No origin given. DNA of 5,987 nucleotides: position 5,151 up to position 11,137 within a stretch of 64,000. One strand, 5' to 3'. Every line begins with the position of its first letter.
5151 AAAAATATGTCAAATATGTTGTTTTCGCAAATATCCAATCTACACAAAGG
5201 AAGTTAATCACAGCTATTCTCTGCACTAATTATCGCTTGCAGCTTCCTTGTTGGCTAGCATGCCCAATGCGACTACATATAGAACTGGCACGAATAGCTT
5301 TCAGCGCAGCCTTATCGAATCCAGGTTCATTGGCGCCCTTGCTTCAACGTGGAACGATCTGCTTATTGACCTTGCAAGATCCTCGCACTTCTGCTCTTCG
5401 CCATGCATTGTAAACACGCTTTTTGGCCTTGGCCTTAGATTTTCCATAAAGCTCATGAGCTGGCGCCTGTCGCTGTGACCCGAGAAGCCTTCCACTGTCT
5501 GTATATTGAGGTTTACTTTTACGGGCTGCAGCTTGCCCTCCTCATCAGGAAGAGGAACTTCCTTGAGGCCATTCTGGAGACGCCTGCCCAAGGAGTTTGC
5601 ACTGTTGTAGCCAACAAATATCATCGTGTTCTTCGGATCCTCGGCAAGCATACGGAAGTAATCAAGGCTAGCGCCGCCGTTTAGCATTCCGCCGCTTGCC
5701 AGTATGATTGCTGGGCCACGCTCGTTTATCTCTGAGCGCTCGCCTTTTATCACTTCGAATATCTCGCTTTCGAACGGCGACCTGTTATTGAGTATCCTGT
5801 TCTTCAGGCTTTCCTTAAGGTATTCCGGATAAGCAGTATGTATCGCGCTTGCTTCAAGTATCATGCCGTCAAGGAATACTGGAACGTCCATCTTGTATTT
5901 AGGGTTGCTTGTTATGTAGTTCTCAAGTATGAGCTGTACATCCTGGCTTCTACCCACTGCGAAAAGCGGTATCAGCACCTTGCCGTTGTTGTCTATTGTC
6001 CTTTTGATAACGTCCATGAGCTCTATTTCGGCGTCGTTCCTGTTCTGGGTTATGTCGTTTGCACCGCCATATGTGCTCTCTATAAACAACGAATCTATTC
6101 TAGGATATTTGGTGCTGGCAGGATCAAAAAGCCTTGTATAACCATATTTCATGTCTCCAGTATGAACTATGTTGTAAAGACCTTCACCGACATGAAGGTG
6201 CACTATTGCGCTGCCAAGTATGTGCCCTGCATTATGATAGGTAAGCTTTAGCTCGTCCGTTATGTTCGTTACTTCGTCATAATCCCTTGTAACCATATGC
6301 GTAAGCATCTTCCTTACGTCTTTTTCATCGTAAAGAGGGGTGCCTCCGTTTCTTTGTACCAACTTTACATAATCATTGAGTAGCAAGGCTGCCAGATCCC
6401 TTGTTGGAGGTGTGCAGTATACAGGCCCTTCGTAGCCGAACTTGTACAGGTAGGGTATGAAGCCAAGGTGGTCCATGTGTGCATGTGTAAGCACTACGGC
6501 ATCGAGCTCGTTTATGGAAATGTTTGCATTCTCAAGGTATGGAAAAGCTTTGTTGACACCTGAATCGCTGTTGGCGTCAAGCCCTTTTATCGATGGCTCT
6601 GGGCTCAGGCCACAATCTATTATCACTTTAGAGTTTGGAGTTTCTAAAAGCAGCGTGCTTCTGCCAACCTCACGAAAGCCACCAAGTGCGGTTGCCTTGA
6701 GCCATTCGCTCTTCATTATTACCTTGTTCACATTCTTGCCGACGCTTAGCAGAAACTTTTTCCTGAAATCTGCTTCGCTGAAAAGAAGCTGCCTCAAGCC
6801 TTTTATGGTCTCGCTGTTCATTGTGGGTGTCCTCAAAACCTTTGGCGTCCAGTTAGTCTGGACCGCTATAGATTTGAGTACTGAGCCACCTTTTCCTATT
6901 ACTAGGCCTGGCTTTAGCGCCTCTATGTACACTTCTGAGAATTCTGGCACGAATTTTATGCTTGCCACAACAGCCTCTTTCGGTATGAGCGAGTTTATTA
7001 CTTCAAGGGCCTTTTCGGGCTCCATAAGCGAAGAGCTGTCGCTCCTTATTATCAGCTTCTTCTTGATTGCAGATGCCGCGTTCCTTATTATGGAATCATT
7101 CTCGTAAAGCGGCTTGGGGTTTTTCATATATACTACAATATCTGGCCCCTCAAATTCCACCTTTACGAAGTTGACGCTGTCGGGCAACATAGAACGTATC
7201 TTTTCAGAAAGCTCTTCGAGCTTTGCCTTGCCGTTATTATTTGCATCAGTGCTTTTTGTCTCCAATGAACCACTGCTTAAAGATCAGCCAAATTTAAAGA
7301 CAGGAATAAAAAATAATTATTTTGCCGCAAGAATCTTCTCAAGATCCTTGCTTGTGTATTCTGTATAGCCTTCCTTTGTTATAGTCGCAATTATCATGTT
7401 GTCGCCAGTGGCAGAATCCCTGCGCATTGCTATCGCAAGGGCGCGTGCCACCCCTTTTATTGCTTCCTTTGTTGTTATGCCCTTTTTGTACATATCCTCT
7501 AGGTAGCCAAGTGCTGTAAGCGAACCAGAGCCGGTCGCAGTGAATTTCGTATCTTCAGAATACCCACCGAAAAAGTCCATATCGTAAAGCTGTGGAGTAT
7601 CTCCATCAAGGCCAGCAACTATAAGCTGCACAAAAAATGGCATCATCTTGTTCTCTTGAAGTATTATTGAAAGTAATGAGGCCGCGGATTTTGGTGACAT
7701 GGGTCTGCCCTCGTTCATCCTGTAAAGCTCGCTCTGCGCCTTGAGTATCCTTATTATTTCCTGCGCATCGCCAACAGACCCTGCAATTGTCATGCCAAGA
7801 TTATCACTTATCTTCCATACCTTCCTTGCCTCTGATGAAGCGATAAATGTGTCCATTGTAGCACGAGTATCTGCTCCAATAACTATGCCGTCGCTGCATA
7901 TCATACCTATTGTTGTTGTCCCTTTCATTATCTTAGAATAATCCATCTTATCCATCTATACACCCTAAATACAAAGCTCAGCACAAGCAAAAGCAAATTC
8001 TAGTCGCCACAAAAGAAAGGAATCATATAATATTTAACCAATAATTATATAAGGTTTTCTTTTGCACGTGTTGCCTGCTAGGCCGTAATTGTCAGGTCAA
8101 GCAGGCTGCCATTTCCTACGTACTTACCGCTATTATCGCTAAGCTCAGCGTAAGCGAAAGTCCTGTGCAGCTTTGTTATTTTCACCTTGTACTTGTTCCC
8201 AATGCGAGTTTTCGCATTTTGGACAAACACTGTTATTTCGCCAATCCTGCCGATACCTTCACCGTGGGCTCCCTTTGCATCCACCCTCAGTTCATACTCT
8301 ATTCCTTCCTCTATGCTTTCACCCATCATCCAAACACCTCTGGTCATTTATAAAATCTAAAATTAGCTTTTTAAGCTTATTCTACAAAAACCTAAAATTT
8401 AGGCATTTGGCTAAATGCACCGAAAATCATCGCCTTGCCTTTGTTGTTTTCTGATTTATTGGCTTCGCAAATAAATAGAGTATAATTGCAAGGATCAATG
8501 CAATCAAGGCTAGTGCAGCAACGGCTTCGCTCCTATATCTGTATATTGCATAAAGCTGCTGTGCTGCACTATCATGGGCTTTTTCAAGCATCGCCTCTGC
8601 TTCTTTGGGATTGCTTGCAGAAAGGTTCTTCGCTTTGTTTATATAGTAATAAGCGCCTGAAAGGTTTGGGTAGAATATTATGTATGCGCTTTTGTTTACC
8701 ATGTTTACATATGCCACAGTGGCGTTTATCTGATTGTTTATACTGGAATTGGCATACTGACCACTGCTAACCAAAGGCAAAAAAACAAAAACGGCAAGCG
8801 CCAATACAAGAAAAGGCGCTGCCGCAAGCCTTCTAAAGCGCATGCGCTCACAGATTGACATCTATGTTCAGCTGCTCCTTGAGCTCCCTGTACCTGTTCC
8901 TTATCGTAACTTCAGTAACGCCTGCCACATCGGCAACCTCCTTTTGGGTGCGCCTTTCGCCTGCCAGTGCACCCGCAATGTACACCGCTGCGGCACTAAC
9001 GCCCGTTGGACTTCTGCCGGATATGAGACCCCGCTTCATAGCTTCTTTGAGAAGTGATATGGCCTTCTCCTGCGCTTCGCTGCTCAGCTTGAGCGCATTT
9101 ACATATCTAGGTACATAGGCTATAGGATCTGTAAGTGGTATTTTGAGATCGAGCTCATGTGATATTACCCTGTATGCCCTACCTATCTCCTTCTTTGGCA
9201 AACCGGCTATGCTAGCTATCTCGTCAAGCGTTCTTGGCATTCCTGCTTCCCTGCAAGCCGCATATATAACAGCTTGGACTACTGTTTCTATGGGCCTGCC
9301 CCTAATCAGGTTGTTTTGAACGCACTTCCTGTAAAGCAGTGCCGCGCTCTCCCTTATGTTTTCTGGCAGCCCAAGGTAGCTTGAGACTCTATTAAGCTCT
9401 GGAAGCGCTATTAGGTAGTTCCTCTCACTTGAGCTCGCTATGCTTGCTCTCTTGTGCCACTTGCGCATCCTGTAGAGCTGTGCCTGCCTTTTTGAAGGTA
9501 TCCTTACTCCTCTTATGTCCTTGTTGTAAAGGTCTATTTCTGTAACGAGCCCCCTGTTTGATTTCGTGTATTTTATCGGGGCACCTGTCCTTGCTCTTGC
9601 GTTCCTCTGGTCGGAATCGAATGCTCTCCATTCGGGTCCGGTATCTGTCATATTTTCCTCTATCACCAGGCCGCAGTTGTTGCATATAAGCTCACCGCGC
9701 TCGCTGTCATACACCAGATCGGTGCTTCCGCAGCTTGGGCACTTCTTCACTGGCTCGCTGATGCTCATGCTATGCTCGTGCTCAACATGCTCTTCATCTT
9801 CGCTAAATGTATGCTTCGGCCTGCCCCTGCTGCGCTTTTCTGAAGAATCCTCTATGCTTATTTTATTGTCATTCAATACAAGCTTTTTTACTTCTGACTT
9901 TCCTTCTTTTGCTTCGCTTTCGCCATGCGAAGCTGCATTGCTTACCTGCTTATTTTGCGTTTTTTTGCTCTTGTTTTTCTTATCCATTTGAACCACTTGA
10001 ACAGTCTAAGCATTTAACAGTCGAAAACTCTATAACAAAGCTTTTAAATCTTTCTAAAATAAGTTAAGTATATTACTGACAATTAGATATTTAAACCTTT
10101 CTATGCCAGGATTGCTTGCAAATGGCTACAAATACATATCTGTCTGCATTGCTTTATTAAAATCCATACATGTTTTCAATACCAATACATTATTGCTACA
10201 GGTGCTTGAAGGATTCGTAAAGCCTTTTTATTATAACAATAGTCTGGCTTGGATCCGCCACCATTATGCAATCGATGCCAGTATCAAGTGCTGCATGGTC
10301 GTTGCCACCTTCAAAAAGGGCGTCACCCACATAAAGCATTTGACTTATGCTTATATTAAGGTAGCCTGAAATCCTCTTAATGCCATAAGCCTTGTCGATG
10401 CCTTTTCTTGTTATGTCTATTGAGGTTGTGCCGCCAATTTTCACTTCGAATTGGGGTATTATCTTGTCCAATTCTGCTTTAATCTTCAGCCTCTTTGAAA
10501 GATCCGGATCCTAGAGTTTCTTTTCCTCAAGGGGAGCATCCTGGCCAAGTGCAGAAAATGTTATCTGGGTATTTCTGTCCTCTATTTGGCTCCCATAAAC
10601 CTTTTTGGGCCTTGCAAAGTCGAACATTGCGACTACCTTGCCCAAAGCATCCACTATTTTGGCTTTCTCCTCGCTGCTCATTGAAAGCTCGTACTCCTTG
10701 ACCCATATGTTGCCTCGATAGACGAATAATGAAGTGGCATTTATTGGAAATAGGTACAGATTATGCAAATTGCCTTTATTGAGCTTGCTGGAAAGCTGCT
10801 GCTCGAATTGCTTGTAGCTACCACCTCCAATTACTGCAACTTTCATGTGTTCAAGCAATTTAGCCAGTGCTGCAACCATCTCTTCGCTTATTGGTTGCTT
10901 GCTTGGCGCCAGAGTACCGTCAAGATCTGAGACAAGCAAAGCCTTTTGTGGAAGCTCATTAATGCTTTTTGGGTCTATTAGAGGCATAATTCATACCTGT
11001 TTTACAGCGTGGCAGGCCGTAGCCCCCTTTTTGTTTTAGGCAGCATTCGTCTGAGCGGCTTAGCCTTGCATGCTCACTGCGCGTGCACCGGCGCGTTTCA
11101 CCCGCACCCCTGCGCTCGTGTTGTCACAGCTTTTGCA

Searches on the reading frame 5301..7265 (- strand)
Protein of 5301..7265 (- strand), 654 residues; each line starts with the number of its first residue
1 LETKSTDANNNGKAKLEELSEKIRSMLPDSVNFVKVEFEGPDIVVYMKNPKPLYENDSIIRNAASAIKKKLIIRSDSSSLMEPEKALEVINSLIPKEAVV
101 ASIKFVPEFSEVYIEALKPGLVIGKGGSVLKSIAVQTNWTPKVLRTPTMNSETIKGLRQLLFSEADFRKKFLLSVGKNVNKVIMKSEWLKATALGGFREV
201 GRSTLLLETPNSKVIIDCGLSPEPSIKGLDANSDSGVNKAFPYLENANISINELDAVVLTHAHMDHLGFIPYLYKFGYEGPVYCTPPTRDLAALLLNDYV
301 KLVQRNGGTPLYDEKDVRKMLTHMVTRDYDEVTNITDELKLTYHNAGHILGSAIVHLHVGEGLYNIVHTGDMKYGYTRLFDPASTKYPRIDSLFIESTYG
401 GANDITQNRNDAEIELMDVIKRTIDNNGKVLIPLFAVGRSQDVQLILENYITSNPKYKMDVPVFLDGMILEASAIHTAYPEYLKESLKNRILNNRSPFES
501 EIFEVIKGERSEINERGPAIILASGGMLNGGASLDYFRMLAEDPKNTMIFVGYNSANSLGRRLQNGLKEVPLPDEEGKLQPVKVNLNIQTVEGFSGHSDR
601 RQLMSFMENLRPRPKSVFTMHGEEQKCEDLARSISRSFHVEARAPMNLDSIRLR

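Call 43: search_protein_families(library=pfam, proteins=[window:5301-7265:-], max_evalue=0.001)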
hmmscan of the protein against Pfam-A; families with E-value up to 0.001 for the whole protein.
window:5301-7265:- (654 aa): 6 families
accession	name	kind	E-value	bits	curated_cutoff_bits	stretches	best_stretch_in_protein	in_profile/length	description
PF10996.14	Beta-Casp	-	1.6e-25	90.3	27.7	1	441-563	2-120/120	Beta-Casp domain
PF17214.9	KH_TffA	-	8.1e-22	77.4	22.6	1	15-80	3-68/68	Transcription termination factor FttA, KH domain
PF07521.17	RMMBL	-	6.1e-19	68.2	21.6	1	582-645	2-63/63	Zn-dependent metallo-hydrolase RNA specificity domain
PF00753.33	Lactamase_B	-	1.8e-12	48.1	22.7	1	202-382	6-160/196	Metallo-beta-lactamase superfamily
PF16661.11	Lactamase_B_6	-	2.1e-11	44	27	1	237-358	22-150/193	Metallo-beta-lactamase superfamily domain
PF12706.13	Lactamase_B_2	-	3e-08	33.9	27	1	214-398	3-165/200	Beta-lactamase superfamily domain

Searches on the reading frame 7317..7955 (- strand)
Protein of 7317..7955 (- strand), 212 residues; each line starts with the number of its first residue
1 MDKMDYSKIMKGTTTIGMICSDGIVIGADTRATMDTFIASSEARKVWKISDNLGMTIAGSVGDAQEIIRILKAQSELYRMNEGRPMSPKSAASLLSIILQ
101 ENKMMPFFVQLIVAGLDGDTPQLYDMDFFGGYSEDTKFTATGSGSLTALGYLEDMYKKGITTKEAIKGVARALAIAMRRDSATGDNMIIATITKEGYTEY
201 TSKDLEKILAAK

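Call 43: search_protein_families(library=pfam, proteins=[window:7317-7955:-], max_evalue=0.001)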
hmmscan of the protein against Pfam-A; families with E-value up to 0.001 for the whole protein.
window:7317-7955:- (212 aa): 1 family
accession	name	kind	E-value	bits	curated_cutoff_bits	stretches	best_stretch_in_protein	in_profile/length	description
PF00227.31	Proteasome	-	4.2e-56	190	22.4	1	10-192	2-189/189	Proteasome subunit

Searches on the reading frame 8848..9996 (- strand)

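Call 42: search_protein_families(library=pfam, proteins=[window:8848-9996:-], max_evalue=0.001)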
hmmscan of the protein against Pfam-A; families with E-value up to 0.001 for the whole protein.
window:8848-9996:- (382 aa): 4 families
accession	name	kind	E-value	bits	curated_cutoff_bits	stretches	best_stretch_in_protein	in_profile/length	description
PF00382.24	TFIIB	-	2.3e-42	143.3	23.6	2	287-374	4-91/92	Transcription factor TFIIB repeat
PF08271.17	Zn_Ribbon_TF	-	4.4e-19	68.2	29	1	85-126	2-43/43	TFIIB zinc-binding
PF04545.22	Sigma70_r4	-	1.7e-05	24.7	24.1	0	346-370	18-42/50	Sigma-70, region 4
PF03966.22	Trm112p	-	4.2e-05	23.8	22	1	85-111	9-34/40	Trm112p-like protein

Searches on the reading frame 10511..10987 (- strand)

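Call 43: search_protein_families(library=pfam, proteins=[window:10511-10987:-], max_evalue=0.001)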
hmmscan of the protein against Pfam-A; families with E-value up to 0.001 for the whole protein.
window:10511-10987:- (158 aa): 2 families
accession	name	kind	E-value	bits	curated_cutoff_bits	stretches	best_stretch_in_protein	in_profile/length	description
PF03332.19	PMM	-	3.5e-05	24.1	22.4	1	39-156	3-115/221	Eukaryotic phosphomannomutase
PF08282.18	Hydrolase_3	-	0.00019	21.7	20.9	1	18-137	1-113/255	haloacid dehalogenase-like hydrolase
